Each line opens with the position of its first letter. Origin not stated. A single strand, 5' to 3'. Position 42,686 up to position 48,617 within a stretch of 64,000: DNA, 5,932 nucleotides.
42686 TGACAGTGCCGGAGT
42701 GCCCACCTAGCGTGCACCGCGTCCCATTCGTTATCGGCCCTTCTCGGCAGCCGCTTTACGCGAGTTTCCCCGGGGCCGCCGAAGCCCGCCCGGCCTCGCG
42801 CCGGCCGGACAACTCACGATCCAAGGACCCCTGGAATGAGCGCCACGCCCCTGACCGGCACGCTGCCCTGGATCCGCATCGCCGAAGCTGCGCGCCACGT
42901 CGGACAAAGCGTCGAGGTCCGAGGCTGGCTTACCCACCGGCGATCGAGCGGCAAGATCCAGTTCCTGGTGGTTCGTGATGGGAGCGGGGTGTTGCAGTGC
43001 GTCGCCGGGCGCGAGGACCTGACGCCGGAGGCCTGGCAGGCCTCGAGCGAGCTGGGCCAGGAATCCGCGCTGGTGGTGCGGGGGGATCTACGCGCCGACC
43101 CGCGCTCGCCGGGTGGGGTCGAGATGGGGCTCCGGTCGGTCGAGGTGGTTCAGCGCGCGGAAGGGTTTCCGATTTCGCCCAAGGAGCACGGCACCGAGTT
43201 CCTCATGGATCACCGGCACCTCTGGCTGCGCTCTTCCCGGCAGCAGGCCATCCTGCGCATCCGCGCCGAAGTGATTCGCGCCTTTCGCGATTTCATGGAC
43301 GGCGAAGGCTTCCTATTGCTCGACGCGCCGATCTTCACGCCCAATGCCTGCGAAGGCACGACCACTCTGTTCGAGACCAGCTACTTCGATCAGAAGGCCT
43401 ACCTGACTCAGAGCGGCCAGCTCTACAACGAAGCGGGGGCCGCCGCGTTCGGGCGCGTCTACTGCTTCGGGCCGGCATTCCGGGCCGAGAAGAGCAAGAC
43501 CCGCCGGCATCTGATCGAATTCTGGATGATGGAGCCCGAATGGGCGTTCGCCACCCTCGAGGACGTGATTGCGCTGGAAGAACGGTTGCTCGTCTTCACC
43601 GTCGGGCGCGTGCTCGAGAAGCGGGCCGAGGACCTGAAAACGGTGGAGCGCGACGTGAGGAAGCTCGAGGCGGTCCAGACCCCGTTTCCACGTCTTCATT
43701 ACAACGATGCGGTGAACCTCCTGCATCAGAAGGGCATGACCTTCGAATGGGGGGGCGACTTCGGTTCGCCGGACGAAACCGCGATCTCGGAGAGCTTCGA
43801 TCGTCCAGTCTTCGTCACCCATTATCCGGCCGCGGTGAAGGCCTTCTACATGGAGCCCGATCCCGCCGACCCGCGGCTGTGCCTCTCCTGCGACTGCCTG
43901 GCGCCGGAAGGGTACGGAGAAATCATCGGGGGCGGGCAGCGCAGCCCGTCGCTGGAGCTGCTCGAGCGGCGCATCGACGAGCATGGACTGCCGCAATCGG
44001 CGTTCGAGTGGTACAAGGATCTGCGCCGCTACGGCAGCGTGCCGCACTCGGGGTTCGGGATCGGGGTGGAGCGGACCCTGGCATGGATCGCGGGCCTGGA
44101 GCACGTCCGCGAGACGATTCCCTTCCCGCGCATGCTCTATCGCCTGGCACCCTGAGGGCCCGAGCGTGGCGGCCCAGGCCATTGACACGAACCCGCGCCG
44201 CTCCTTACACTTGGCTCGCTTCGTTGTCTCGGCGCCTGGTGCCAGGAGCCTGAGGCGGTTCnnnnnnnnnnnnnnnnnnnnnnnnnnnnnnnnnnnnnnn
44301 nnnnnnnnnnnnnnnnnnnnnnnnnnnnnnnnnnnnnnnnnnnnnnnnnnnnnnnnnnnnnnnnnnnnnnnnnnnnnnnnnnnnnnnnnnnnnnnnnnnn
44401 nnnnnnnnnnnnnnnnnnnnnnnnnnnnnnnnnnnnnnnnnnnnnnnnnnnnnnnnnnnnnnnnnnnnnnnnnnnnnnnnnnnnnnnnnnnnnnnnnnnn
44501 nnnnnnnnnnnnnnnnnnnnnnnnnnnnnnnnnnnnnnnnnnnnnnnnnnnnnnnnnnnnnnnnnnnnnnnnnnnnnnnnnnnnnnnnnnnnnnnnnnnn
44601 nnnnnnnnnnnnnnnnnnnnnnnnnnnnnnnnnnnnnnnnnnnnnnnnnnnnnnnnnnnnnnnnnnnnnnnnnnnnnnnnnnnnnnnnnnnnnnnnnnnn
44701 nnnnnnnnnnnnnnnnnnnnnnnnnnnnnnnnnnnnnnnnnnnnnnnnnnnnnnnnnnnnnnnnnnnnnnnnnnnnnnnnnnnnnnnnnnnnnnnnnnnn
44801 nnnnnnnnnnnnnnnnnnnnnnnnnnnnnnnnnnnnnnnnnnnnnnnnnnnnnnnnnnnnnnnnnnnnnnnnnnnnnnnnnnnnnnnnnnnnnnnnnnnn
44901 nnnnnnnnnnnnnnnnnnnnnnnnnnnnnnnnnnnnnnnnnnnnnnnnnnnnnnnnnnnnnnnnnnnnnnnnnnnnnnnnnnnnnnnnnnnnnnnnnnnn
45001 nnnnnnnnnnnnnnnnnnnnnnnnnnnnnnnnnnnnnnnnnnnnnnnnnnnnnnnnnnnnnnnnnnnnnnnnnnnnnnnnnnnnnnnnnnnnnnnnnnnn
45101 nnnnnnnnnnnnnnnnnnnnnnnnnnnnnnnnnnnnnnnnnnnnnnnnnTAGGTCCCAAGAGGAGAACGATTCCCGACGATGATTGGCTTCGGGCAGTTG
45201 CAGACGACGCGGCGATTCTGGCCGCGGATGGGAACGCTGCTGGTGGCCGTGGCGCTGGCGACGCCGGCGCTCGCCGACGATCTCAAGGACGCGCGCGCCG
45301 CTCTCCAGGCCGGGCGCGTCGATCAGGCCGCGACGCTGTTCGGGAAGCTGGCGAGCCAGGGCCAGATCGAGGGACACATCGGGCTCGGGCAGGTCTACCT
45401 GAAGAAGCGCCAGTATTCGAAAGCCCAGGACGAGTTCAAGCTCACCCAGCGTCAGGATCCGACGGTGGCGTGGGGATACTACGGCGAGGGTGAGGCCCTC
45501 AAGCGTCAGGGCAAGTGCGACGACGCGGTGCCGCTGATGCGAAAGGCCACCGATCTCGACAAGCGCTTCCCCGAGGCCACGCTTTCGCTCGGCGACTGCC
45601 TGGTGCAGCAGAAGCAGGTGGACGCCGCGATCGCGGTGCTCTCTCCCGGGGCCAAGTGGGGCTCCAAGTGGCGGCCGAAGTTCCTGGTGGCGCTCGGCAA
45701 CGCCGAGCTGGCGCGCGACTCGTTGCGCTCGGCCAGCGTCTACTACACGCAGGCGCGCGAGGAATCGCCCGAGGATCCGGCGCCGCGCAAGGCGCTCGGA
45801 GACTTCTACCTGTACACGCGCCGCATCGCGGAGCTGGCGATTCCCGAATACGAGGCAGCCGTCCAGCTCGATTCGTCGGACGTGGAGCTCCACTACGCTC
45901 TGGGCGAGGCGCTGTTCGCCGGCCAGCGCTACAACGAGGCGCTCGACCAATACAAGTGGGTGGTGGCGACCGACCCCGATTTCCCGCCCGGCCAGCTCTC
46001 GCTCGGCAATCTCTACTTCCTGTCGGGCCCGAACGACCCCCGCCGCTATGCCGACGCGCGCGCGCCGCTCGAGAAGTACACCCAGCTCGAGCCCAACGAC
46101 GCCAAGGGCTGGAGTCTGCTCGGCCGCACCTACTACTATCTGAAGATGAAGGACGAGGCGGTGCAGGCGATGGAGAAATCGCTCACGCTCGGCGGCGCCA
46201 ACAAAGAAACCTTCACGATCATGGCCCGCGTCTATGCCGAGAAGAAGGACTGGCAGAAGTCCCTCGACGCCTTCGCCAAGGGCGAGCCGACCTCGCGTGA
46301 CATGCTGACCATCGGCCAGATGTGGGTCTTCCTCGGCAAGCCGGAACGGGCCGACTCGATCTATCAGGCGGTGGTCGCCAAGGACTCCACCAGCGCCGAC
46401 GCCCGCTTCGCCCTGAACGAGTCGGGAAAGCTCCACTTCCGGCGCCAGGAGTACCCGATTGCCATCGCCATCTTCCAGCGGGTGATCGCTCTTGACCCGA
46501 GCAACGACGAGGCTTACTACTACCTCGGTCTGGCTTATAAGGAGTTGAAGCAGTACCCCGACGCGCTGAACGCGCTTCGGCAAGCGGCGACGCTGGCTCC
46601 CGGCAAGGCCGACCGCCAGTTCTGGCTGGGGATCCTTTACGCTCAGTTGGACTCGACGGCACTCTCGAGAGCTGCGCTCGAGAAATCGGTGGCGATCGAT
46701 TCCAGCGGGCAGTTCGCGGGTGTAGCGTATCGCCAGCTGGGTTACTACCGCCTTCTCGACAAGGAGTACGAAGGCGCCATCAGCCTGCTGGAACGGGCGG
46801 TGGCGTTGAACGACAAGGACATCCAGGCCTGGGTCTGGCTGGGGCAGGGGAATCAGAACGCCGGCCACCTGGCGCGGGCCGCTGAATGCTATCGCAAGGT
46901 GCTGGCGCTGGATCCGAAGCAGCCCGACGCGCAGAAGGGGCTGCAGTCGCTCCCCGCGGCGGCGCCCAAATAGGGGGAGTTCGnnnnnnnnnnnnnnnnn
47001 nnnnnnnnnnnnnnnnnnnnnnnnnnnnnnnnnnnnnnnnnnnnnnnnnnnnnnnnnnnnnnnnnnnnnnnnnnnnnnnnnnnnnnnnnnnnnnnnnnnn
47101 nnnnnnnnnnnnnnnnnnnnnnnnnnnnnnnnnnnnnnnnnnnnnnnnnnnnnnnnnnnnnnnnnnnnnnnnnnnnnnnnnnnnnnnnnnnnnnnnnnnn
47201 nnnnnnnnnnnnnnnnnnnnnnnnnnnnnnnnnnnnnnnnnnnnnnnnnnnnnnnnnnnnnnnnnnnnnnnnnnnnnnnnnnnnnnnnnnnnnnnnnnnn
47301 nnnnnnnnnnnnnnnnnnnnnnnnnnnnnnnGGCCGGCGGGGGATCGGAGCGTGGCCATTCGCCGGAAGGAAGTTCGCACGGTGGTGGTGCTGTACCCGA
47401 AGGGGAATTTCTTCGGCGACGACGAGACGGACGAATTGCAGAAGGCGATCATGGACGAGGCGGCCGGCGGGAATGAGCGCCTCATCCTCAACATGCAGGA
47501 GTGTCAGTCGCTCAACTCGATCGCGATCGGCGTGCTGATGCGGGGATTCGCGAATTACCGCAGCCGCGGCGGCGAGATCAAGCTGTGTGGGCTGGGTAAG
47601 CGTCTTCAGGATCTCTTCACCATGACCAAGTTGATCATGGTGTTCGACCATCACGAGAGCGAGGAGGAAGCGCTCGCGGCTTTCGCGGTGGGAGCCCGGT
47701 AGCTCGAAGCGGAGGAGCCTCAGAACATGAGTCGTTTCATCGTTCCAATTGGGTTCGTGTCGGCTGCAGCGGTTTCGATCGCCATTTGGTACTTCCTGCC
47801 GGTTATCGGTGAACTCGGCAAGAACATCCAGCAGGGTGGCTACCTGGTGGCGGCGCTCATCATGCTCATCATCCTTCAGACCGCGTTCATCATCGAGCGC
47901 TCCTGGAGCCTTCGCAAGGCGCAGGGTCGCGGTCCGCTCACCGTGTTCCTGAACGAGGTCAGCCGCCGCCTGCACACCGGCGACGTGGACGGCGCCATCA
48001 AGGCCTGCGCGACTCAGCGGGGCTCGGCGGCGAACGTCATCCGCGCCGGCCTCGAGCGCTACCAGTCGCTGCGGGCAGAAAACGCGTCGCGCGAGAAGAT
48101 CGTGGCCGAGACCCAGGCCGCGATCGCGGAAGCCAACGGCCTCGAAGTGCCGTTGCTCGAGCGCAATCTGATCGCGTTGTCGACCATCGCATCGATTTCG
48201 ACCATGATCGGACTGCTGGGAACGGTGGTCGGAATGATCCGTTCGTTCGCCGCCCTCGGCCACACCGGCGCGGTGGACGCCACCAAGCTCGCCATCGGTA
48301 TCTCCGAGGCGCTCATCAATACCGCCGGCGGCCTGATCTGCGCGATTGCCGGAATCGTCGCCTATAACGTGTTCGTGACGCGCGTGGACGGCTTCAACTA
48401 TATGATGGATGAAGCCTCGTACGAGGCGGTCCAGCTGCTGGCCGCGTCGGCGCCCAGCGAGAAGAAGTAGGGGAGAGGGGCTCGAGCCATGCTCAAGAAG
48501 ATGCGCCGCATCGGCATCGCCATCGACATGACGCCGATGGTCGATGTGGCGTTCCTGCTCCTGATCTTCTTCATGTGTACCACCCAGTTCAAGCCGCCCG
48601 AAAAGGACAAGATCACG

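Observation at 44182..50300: Eight-gene Ton operon: PstS-like lipoprotein, secreted TPR protein, two STAS proteins, then ExbB-ExbD-ExbD-TonB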

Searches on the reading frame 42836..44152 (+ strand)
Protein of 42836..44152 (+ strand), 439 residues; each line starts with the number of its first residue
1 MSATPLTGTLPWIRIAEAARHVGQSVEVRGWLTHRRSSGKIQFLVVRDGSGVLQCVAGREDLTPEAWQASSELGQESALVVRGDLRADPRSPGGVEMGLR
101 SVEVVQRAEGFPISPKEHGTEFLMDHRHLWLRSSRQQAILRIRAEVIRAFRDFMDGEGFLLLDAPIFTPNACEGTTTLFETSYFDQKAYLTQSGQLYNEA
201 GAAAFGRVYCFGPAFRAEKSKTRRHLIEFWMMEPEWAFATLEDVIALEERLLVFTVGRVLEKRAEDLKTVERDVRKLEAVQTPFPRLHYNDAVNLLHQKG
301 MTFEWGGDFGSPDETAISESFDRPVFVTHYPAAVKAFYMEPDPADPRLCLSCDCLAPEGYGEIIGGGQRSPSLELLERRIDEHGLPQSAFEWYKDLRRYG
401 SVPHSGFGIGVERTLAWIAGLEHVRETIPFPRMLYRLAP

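Call 6: search_protein_families(library=pfam, proteins=[window:42836-44152:+], max_evalue=0.01)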
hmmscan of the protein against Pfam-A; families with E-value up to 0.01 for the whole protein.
window:42836-44152:+ (439 aa): 2 families
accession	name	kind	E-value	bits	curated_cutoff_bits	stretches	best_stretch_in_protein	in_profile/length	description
PF00152.25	tRNA-synt_2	-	1.2e-68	231.9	25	1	121-433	3-307/308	tRNA synthetases class II (D, K and N)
PF01336.31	tRNA_anti-codon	-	2.1e-11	44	27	1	26-104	1-74/75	OB-fold nucleic acid binding domain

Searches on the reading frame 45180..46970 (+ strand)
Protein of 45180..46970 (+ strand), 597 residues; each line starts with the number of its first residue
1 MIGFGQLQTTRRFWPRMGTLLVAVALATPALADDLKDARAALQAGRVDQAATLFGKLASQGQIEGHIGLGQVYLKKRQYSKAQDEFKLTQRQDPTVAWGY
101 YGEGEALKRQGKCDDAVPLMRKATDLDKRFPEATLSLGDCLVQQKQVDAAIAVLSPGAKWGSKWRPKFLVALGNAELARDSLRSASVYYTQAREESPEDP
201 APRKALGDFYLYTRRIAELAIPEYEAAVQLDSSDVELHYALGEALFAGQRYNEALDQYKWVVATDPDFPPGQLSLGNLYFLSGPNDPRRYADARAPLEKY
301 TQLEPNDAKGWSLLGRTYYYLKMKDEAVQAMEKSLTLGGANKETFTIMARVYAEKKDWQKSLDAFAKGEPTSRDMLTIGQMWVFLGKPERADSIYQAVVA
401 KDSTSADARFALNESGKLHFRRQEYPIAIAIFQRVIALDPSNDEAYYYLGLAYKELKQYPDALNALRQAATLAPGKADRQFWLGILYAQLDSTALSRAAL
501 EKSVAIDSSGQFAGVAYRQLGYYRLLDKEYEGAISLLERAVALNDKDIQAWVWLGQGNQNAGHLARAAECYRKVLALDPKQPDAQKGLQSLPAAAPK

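Call 6: search_protein_families(library=pfam, proteins=[window:45180-46970:+], max_evalue=0.01)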
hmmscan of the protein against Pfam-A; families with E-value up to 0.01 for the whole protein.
window:45180-46970:+ (597 aa): 19 families
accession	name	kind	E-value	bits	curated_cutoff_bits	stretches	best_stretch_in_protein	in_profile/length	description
PF07719.23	TPR_2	-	4.9e-46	151.5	27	3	444-475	2-33/34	Tetratricopeptide repeat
PF14559.12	TPR_19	-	5.8e-40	135.9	25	5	110-160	4-54/68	Tetratricopeptide repeat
PF13414.12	TPR_11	-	7.8e-40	134.8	26.8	4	416-456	1-41/42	TPR repeat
PF13432.12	TPR_16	-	1.7e-38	131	32.7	6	416-476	4-64/65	Tetratricopeptide repeat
PF13428.12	TPR_14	-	3.4e-32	108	23.5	2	516-556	3-43/44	Tetratricopeptide repeat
PF00515.34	TPR_1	-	2.8e-30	103.3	27.8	3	444-474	2-32/34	Tetratricopeptide repeat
PF13431.12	TPR_17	-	7.1e-25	85.6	24.4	1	432-463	2-33/34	Tetratricopeptide repeat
PF13181.12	TPR_8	-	5.5e-24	82.7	25.7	1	309-337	2-30/34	Tetratricopeptide repeat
PF12895.13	ANAPC3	-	6.5e-22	78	27.2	1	397-468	14-81/82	Anaphase-promoting complex, cyclosome, subunit 3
PF23914.1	TPR_CcmH_CycH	-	6.3e-21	75.3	42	2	302-360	44-102/158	Cytochrome c-type biogenesis protein H TPR domain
PF13424.12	TPR_12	-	8.5e-19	68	30.1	1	411-473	5-75/77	Tetratricopeptide repeat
PF13174.12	TPR_6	-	7.9e-17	61.1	26.3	0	444-474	1-31/33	Tetratricopeptide repeat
PF13176.12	TPR_7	-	1e-12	47.5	27.9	0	449-479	5-35/36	Tetratricopeptide repeat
PF24575.1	TPR_Slam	-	1.8e-12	48.1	35.2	1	219-280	33-92/104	Surface lipoprotein assembly modifier, N-terminal TPR repeats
PF13371.12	TPR_9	-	1.1e-10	41.7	35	1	418-479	4-65/73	Tetratricopeptide repeat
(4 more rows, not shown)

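Call 33: search_protein_families(library=ncbifam, proteins=[window:45180-46970:+], max_evalue=0.001)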
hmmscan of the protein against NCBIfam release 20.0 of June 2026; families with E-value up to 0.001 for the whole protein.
window:45180-46970:+ (597 aa): 30 families (the best 25 are shown)
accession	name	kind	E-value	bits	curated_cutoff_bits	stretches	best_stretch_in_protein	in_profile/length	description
NF040959.1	MamA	equivalog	2.1e-40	138.4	200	5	221-367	57-198/204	magnetosome protein MamA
TIGR02917.1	PEP_TPR_lipo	equivalog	7.4e-39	133.3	312.2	2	40-489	338-782/899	XrtA/PEP-CTERM system TPR-repeat protein PrsT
TIGR02552.1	LcrH_SycD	equivalog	1.5e-27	96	104.8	4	386-474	32-117/136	SycD/LcrH family type III secretion system chaperone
TIGR02521.1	type_IV_pilW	equivalog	8.9e-21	74.5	154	2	168-358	33-219/234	type IV pilus biogenesis/stability protein PilW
TIGR02795.1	tol_pal_ybgF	equivalog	2.6e-20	73.2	90.1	1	72-155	11-100/119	tol-pal system protein YbgF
NF008757.0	PRK11788.1-5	equivalog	8.8e-20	71.2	363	2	42-194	118-277/388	lipopolysaccharide assembly protein LapB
NF047371.1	FlcA_CTERM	equivalog_domain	2.3e-17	62.7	300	2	290-502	329-532/646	periplasmic flagellar collar protein FlcA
NF033920.0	C39_PA2778_fam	equivalog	9.6e-15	54.7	150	0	386-474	170-255/255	PA2778 family cysteine peptidase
NF052415.1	T3SS_chap_SctY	equivalog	1.3e-14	54.6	70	0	408-483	5-81/106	type III secretion apparatus assembly chaperone SctY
NF033758.1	gliding_GltE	equivalog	3.7e-14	52.5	225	1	303-488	149-335/411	adventurous gliding motility TPR repeat lipoprotein GltE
NF033762.1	social_mot_Tgl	equivalog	6e-13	48.7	225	1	220-362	50-190/252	social motility TPR repeat lipoprotein Tgl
NF053607.1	CHU_0125_OmpA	equivalog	1.1e-12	47.3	620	1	183-263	36-115/639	CHU_0125 family OmpA-like outer membrane integrity protein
TIGR00990.1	3a0801s09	subfamily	1.5e-12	46.9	757.25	0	380-472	373-462/615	mitochondrial import receptor subunit TOM70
NF008755.0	PRK11788.1-3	equivalog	4.7e-12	45.9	430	0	387-579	51-245/388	lipopolysaccharide assembly protein LapB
TIGR00540.1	TPR_hemY_coli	hypoth_equivalog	1.3e-11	43.9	142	0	519-573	331-384/385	heme biosynthesis-associated TPR protein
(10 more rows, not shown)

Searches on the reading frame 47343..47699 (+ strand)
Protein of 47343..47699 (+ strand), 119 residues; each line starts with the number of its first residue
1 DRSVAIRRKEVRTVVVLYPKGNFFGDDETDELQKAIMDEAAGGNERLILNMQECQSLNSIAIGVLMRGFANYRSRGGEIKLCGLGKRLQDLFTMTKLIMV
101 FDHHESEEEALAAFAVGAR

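Call 6: search_protein_families(library=pfam, proteins=[window:47343-47699:+], max_evalue=0.01)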
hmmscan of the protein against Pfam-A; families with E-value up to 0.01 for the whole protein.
window:47343-47699:+ (119 aa): 2 families
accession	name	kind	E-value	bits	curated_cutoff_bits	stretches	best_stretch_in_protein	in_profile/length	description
PF01740.26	STAS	-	1.1e-09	38.5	22.6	1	9-110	5-106/106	STAS domain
PF13466.11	STAS_2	-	2e-05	25.1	29.2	1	30-95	13-77/80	STAS domain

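Call 33: search_protein_families(library=ncbifam, proteins=[window:47352-47699:+], max_evalue=0.001)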
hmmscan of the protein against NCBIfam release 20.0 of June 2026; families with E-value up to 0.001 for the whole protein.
window:47352-47699:+ (116 aa): 2 families
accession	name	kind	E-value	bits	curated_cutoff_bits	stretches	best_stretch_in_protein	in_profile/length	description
TIGR00377.1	ant_ant_sig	superfamily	2.2e-12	46.8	53.45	1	1-106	3-108/108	anti-sigma factor antagonist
TIGR02886.1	spore_II_AA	equivalog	1.3e-07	31.6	114.75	1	25-108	22-106/106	anti-sigma F factor antagonist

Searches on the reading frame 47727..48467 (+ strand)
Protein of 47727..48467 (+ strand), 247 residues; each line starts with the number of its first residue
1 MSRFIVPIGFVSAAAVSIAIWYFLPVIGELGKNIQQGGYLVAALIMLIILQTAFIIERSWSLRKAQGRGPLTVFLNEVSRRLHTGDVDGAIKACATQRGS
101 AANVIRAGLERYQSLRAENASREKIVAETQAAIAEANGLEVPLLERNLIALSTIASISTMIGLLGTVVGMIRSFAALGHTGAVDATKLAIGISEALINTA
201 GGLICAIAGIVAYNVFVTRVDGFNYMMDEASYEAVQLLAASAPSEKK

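Call 6: search_protein_families(library=pfam, proteins=[window:47727-48467:+], max_evalue=0.01)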
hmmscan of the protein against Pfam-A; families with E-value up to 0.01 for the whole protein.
window:47727-48467:+ (247 aa): 1 family
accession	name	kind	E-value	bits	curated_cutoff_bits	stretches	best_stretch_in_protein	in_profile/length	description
PF01618.21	MotA_ExbB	-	2.3e-27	95.7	22.9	1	102-228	7-126/127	MotA/TolQ/ExbB proton channel family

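Call 33: search_protein_families(library=ncbifam, proteins=[window:47727-48467:+], max_evalue=0.001)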
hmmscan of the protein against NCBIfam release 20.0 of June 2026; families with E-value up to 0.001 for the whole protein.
window:47727-48467:+ (247 aa): 5 families
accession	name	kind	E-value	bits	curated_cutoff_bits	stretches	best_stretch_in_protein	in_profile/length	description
TIGR02796.1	tolQ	equivalog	9.9e-30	103.9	221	1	41-233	17-209/216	protein TolQ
TIGR02797.1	exbB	equivalog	6.3e-18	65.4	206.2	1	84-238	55-209/211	tonB-system energizer ExbB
NF008066.0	PRK10801.1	equivalog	1.1e-17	64.3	403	1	97-239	75-218/230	Tol-Pal system protein TolQ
TIGR02805.1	exbB2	equivalog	3.2e-16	59.7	135.35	1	144-221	51-128/138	TonB-system energizer ExbB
NF007722.0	PRK10414.1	equivalog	6.2e-16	58.6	402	1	151-232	133-214/244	tol-pal system-associated acyl-CoA thioesterase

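Call 73: search_solved_structures(query=window:47727-48467:+, max_evalue=0.001)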
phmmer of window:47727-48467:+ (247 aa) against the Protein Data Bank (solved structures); distinct sequences matched with E-value up to 0.001: 7.
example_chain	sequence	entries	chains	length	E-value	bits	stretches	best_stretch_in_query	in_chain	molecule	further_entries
5sv0_B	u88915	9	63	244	1.6e-14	57.4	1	150-235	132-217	Biopolymer transport protein ExbB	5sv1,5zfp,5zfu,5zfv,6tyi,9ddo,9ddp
8odt_A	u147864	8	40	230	2.9e-14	56.6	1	102-233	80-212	Tol-Pal system protein TolQ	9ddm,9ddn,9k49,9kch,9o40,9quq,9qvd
9kpz_A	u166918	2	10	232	3e-14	56.5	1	102-233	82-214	Tol-Pal system protein TolQ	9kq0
8vlw_A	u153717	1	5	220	2.8e-12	50.1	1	96-222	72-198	Tol-Pal system protein TolQ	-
9avi_A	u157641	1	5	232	3e-12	50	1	96-222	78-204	Tol-Pal system protein TolQ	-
7ajq_A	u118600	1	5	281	7.9e-12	48.6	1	150-233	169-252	Biopolymer transport protein ExbB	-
6ye4_A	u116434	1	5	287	8.5e-12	48.5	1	150-233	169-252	Biopolymer transport protein ExbB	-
